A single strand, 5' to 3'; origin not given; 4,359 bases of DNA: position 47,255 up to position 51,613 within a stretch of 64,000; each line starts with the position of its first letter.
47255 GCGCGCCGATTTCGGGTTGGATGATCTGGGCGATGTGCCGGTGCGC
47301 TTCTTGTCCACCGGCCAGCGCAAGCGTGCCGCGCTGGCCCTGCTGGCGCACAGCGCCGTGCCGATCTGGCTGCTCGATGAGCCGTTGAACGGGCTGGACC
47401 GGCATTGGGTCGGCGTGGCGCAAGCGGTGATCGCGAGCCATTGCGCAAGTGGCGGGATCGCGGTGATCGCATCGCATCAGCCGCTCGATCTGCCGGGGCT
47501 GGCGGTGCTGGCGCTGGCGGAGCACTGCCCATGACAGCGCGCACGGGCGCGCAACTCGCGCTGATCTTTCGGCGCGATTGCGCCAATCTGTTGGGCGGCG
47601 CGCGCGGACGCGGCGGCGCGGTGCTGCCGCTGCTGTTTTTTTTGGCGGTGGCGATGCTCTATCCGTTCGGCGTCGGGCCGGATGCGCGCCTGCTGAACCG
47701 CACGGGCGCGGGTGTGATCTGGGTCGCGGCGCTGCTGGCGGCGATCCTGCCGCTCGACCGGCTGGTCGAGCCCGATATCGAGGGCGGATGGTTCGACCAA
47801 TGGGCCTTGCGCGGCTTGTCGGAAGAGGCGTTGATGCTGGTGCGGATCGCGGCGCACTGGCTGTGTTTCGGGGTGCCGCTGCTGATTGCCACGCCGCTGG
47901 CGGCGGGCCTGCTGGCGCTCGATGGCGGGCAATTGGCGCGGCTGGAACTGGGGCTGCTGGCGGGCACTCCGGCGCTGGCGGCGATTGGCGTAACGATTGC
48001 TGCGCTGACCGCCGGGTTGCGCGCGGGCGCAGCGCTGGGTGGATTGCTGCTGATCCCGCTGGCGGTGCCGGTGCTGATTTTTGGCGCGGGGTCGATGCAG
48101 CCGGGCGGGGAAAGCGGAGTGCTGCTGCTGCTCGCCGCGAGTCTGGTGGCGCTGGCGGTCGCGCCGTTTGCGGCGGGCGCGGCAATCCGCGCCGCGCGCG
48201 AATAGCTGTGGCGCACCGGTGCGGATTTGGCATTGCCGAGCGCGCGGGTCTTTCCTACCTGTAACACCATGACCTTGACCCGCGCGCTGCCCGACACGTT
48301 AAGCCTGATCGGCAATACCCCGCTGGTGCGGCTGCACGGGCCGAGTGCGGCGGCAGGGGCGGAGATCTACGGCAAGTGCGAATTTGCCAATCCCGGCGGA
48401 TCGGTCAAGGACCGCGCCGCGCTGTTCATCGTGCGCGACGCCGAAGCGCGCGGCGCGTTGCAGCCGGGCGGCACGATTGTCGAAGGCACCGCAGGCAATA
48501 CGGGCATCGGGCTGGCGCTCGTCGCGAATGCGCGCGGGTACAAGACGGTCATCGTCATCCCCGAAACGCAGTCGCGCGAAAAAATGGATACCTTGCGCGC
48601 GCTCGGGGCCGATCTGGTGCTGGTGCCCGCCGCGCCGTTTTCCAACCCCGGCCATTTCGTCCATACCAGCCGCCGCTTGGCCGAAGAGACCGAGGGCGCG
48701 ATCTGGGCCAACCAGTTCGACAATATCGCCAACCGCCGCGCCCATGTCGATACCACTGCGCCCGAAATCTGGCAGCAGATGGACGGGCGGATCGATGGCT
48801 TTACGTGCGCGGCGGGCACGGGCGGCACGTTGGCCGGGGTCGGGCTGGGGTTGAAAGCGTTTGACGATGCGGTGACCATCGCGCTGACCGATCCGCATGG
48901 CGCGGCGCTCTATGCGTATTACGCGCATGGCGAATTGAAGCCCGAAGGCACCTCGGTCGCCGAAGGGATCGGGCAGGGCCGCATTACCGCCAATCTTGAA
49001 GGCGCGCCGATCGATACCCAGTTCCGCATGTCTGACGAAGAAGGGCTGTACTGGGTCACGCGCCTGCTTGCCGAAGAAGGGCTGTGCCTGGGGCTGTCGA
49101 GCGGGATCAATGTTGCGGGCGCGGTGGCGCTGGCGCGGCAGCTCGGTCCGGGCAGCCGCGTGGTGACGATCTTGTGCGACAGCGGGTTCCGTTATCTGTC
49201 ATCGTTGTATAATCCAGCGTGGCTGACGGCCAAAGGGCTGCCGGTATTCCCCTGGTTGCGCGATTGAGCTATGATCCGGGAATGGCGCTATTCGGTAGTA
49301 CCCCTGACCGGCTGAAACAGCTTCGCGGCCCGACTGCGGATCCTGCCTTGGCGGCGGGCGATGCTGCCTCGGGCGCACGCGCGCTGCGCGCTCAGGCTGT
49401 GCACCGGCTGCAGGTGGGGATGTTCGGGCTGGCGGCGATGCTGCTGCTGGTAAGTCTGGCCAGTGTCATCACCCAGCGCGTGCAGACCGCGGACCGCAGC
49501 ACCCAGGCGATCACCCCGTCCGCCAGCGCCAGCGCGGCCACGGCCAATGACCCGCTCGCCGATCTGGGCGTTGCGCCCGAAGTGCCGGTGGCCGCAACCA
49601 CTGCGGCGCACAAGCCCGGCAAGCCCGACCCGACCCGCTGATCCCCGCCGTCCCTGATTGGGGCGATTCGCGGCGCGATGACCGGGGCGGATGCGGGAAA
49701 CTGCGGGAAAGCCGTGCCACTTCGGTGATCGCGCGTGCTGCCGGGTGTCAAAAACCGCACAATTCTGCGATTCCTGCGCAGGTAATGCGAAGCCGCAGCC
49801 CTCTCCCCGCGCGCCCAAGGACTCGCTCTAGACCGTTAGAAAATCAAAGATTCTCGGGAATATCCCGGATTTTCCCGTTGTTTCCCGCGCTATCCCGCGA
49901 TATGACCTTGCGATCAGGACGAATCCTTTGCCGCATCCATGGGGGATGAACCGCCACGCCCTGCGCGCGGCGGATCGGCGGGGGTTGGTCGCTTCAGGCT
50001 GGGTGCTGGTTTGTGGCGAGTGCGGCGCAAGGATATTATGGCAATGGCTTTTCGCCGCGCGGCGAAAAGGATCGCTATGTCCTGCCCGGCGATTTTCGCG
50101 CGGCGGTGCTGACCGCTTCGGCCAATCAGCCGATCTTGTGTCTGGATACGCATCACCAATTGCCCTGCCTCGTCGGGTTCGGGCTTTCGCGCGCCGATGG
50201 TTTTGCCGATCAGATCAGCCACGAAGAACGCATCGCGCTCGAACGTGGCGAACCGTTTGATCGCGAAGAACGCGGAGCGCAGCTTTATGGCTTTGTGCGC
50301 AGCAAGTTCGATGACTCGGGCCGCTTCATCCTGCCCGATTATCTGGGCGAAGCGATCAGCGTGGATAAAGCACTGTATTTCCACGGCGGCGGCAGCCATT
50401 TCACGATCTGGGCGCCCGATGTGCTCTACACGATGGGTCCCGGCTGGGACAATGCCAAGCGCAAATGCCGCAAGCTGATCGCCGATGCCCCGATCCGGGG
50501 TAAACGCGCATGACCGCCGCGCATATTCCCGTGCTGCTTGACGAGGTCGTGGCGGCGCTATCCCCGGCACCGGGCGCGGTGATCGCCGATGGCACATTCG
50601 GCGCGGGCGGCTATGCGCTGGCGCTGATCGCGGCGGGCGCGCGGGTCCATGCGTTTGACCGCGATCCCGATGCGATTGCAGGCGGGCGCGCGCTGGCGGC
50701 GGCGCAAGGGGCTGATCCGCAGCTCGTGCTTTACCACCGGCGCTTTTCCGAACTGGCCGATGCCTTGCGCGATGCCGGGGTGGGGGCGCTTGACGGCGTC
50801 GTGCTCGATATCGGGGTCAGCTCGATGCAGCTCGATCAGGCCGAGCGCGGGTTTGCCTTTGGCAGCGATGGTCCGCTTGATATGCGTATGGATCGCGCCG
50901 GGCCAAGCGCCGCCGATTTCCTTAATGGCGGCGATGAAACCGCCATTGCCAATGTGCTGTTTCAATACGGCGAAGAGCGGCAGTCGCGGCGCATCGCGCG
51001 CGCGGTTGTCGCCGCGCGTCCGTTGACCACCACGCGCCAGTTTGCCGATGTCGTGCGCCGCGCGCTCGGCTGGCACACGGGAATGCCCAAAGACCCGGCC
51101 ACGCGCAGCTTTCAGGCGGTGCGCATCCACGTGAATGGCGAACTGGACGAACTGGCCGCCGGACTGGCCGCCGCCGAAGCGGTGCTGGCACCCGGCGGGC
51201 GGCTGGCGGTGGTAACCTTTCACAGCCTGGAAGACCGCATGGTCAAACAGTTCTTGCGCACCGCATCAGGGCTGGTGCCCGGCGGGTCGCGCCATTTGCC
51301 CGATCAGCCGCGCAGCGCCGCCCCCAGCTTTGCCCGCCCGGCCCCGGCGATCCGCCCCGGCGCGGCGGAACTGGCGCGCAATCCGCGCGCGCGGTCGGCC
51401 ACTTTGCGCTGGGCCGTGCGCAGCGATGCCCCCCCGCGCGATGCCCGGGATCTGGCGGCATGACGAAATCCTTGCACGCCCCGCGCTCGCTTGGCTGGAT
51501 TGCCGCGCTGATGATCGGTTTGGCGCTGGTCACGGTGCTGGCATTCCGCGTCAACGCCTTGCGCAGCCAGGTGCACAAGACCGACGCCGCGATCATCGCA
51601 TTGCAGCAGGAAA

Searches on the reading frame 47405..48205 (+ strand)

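Call 89: search_protein_families(library=pfam, proteins=[window:47405-48205:+], max_evalue=0.00001)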
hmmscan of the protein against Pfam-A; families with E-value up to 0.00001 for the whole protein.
window:47405-48205:+ (266 aa): 1 family
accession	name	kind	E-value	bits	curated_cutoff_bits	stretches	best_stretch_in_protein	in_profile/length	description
PF03379.19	CcmB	-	8e-49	166.4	24.9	1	66-262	13-214/215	CcmB protein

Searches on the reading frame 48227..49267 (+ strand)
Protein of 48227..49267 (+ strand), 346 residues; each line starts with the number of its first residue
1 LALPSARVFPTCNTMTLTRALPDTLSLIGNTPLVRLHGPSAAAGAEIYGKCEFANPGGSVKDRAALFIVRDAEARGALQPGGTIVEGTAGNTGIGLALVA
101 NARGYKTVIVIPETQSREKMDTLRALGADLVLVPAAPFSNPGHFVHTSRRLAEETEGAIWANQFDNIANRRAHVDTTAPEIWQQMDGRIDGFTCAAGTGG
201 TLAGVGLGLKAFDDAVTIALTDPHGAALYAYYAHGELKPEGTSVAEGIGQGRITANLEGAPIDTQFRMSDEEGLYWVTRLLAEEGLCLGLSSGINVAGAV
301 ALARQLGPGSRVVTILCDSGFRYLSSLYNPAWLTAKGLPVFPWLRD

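Call 55: find_encoding_contigs(protein=window:48227-49267:+, flank=10000, max_places=1)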
Protein window:48227-49267:+ (346 aa): no gene with exactly this product is on record in the collection.

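Call 89: search_protein_families(library=pfam, proteins=[window:48227-49267:+], max_evalue=0.00001)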
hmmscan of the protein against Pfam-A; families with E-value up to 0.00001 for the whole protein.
window:48227-49267:+ (346 aa): 1 family
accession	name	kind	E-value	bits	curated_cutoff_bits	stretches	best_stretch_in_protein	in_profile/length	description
PF00291.31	PALP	-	1.2e-69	235.3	35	1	27-318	4-295/295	Pyridoxal-phosphate dependent enzyme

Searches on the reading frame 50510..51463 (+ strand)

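Call 88: search_protein_families(library=pfam, proteins=[window:50510-51463:+], max_evalue=0.00001)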
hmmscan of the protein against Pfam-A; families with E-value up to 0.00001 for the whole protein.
window:50510-51463:+ (317 aa): 1 family
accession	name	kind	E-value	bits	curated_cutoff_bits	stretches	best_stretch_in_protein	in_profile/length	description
PF01795.25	Methyltransf_5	-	8e-83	278.9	27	1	3-303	2-307/309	MraW methylase family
